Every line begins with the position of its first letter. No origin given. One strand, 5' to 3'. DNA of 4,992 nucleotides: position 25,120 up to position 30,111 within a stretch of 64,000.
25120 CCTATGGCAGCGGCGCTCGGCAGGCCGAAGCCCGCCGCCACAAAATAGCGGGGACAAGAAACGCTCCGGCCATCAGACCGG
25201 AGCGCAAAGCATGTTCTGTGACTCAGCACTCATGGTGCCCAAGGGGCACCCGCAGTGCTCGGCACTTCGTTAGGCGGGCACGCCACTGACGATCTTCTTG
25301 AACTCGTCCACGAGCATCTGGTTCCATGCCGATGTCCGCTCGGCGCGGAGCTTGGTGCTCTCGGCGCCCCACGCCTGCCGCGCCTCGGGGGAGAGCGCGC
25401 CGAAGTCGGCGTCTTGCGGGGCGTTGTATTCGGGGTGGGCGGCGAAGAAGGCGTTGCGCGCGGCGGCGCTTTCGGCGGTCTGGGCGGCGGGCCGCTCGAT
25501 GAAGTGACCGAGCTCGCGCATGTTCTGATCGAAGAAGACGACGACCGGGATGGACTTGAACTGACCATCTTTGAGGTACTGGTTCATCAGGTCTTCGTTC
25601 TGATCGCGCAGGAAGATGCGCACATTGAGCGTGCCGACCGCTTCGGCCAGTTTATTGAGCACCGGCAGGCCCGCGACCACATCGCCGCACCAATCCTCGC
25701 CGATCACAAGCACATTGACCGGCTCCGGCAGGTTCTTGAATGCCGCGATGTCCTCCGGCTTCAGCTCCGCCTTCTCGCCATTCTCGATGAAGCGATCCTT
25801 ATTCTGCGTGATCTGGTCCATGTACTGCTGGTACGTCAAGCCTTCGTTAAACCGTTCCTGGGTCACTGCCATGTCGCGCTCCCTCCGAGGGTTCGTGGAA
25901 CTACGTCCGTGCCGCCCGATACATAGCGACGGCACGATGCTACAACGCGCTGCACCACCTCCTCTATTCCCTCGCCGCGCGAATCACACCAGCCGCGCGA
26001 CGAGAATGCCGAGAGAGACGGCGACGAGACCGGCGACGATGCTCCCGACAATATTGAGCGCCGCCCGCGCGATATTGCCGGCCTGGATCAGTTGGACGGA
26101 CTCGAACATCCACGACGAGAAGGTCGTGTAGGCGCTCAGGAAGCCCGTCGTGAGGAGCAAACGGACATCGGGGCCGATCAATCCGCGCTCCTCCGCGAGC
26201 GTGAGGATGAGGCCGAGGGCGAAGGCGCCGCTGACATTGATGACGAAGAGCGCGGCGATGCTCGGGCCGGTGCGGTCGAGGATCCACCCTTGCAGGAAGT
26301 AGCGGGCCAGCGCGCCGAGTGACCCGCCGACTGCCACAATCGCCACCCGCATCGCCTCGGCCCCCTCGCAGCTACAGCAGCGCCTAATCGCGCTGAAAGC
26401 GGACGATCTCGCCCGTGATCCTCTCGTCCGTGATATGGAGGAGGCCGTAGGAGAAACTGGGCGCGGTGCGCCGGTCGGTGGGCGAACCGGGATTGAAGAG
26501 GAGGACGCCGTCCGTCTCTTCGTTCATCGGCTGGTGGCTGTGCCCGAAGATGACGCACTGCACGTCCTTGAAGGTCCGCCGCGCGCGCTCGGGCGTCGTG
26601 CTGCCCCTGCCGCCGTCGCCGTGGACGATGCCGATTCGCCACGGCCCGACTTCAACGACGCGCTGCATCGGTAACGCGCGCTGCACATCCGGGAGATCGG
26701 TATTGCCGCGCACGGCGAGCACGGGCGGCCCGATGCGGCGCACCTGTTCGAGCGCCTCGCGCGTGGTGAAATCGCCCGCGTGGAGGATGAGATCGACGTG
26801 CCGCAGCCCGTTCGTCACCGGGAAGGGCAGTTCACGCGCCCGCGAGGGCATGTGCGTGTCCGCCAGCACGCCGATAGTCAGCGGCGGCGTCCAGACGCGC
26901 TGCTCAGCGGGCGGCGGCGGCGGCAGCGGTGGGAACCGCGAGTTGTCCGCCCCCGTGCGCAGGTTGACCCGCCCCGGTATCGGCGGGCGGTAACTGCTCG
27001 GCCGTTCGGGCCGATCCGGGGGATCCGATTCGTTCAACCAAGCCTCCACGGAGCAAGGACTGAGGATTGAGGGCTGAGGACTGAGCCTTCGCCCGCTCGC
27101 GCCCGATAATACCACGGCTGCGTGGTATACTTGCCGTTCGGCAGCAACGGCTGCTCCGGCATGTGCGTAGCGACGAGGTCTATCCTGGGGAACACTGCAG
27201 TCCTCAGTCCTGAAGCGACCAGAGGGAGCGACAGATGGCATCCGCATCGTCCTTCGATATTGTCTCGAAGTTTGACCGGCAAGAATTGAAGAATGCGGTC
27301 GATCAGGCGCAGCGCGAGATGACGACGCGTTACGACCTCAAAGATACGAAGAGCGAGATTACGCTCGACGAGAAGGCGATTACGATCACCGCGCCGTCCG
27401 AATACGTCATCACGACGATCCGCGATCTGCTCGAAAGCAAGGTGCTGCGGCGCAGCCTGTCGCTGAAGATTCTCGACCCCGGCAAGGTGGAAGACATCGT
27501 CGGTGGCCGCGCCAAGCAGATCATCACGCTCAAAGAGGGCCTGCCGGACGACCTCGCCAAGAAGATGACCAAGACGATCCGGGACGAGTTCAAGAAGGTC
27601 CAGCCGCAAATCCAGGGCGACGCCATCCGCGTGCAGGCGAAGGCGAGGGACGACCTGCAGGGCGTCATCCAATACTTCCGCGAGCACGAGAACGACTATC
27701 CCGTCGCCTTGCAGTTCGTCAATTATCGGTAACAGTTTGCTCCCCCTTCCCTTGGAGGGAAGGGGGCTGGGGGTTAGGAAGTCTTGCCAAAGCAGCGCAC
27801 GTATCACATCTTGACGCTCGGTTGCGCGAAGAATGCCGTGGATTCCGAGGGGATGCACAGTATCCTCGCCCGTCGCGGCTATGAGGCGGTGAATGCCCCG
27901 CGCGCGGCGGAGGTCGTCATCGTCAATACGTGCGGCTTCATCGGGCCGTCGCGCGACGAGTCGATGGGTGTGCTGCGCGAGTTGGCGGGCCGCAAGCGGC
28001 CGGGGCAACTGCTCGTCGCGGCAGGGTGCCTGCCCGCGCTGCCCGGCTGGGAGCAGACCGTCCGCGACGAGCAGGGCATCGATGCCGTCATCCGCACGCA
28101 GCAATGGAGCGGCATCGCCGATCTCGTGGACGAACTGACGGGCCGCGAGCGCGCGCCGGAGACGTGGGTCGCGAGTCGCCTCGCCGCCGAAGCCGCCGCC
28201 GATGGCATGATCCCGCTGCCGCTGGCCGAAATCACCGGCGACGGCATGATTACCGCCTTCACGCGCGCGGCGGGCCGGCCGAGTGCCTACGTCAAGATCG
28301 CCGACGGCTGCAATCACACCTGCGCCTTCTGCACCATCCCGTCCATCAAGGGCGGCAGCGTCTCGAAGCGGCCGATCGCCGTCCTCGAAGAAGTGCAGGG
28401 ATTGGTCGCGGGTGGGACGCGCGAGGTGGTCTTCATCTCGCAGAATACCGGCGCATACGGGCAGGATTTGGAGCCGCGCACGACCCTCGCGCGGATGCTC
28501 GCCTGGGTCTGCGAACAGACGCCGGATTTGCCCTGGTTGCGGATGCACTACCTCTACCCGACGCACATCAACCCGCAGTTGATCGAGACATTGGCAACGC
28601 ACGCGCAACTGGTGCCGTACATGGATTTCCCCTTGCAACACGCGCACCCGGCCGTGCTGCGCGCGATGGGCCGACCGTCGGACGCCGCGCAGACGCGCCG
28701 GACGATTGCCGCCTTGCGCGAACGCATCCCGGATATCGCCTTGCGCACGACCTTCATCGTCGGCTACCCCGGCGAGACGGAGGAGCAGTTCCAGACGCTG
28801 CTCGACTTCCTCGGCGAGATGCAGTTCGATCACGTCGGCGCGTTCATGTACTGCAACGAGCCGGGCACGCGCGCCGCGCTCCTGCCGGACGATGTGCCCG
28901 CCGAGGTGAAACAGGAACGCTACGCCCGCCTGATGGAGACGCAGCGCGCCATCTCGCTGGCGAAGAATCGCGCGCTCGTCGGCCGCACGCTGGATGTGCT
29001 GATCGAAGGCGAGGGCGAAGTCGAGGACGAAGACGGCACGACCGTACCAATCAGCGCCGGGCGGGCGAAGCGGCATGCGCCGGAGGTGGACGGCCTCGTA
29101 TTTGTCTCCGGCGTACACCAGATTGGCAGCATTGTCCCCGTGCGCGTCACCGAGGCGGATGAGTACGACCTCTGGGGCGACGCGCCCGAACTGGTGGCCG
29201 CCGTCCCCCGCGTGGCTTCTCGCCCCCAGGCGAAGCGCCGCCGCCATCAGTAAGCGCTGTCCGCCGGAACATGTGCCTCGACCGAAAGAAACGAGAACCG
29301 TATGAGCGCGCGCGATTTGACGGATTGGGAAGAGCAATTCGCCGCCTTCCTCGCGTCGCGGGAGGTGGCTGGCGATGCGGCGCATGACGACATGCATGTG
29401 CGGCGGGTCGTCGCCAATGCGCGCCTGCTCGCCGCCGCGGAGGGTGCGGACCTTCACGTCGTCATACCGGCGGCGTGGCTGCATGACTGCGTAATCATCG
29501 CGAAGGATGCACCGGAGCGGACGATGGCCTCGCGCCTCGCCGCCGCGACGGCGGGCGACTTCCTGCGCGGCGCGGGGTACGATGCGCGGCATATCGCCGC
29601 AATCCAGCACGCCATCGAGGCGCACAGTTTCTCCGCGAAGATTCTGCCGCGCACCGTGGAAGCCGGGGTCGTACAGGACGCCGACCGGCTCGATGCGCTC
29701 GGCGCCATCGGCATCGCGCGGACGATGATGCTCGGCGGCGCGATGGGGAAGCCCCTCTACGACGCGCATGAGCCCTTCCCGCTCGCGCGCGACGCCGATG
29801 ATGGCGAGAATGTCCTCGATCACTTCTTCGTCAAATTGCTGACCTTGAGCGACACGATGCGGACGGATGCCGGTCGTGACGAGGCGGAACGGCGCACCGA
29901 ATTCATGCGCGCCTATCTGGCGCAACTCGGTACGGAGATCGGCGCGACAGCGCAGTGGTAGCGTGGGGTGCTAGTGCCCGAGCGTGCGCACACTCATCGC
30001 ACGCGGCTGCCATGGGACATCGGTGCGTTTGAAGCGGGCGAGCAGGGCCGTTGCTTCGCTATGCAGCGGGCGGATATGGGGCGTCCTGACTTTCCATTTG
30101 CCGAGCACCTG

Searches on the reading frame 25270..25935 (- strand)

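Call 102: search_protein_families(library=pfam, proteins=[window:25270-25935:-], max_evalue=0.001)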
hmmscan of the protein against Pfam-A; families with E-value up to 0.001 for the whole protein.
window:25270-25935:- (221 aa): 1 family
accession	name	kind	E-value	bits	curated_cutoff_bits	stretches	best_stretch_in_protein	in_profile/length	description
PF14595.12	Thioredoxin_9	-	2.5e-35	121.6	25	1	32-153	1-122/129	Thioredoxin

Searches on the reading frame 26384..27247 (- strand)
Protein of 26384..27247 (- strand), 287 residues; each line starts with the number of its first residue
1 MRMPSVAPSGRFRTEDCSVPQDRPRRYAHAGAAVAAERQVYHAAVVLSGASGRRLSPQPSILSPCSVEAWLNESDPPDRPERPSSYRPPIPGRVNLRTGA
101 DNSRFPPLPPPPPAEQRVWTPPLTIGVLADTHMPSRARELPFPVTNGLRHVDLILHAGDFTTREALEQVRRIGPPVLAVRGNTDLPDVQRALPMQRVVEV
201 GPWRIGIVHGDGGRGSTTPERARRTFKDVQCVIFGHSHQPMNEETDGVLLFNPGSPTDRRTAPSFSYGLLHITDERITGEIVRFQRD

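Call 102: search_protein_families(library=pfam, proteins=[window:26384-27247:-], max_evalue=0.001)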
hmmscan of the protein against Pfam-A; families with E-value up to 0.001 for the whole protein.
window:26384-27247:- (287 aa): 2 families
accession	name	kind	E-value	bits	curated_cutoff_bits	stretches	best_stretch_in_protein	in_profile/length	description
PF12850.12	Metallophos_2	-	4e-33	115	27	1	124-274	2-153/154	Calcineurin-like phosphoesterase superfamily domain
PF00149.33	Metallophos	-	1.4e-08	35.8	21.5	1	124-211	2-116/191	Calcineurin-like phosphoesterase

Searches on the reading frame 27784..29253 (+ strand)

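Call 102: search_protein_families(library=pfam, proteins=[window:27784-29253:+], max_evalue=0.001)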
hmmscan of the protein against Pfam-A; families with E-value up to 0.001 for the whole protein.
window:27784-29253:+ (489 aa): 4 families
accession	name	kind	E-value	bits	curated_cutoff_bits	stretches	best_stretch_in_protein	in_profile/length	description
PF04055.27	Radical_SAM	-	1.7e-20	74.3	29.5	1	171-343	2-166/166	Radical SAM superfamily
PF00919.26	UPF0004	-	2.6e-20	72.7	27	1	7-102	2-96/98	Uncharacterized protein family UPF0004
PF18693.7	TRAM_2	-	3.3e-16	59.7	27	1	399-466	1-61/63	TRAM domain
PF01938.26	TRAM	-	0.00035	20.8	21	0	397-466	2-59/61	TRAM domain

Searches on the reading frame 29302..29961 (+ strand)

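Call 102: search_protein_families(library=pfam, proteins=[window:29302-29961:+], max_evalue=0.001)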
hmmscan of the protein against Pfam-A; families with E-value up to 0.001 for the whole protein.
window:29302-29961:+ (219 aa): 1 family
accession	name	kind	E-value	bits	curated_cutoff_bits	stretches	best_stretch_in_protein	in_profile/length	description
PF01966.28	HD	-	8.2e-08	33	22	1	32-132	4-115/116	HD domain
